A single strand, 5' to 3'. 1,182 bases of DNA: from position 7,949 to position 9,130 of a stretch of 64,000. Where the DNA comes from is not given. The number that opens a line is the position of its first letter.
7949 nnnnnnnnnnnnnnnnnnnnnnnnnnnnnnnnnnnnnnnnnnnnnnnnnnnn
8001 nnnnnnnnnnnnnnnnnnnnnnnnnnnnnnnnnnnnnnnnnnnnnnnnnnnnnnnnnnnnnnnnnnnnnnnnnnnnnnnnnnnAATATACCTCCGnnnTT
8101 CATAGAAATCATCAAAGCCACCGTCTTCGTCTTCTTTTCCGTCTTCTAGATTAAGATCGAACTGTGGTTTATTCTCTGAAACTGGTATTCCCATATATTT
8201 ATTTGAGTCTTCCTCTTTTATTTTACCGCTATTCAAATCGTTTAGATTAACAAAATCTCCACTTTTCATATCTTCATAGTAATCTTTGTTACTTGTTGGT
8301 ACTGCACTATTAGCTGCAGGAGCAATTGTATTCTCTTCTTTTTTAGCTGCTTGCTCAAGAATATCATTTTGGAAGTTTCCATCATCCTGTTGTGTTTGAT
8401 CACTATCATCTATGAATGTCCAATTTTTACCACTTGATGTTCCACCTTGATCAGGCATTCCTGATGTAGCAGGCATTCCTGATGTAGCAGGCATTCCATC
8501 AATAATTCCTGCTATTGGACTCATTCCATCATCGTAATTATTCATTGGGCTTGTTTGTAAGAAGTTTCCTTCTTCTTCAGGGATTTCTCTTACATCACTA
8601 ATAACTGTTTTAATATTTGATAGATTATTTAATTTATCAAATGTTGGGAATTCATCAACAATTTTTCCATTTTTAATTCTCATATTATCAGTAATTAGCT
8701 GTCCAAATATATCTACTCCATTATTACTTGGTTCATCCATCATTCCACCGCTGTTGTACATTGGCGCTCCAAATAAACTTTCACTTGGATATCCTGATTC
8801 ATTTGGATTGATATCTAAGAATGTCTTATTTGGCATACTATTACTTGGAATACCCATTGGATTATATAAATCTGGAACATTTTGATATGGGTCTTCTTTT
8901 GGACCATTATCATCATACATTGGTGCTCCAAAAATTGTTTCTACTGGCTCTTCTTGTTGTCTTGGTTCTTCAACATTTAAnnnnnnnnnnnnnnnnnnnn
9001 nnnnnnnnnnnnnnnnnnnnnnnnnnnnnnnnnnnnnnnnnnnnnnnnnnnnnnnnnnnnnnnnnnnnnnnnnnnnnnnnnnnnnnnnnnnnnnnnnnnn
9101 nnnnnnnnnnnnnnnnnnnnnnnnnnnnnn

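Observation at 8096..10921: Single-ring Clp-type AAA+ ATPase fused to a ~140-aa Q/N/G/P/Y prion-like domain, translationally adjacent to the giant pilin-like gene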

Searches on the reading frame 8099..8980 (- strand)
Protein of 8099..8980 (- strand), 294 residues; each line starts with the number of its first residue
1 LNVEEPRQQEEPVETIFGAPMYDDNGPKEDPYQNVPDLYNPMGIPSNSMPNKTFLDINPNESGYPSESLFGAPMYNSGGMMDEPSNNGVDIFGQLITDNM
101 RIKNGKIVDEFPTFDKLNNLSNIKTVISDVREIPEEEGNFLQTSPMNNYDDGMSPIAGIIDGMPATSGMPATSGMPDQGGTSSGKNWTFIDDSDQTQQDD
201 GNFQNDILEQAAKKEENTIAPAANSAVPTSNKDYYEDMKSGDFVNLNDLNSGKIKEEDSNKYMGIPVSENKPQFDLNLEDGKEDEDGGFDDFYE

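Call 71: search_protein_representatives(protein=window:8099-8980:-)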
Query: 294 residues. Proteins with E-value up to 0.001 (for the whole library): 15; up to 1e-10: 9; up to 1e-30: 4. The best 15 are listed.
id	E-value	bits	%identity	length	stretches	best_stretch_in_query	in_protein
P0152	1.0e-61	225.4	51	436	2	8-163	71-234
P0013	2.4e-52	194.7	49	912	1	10-294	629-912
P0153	1.6e-41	159.1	54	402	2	184-294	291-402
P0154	5.1e-35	137.8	48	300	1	58-294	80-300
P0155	7.5e-28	114.3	73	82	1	216-294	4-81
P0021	3.7e-27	112.0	45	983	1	11-294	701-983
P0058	1.1e-21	94.1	39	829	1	17-294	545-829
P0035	4.0e-15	72.5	45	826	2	67-137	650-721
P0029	1.9e-13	67.0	37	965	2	5-286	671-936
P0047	5.3e-09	52.4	37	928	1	66-294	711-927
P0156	1.4e-08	51.0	42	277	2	14-116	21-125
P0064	4.9e-07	45.9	43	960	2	12-134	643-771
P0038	3.0e-05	40.1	34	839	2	64-266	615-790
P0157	1.8e-04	37.6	33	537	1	14-288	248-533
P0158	3.2e-04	36.7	33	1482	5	184-224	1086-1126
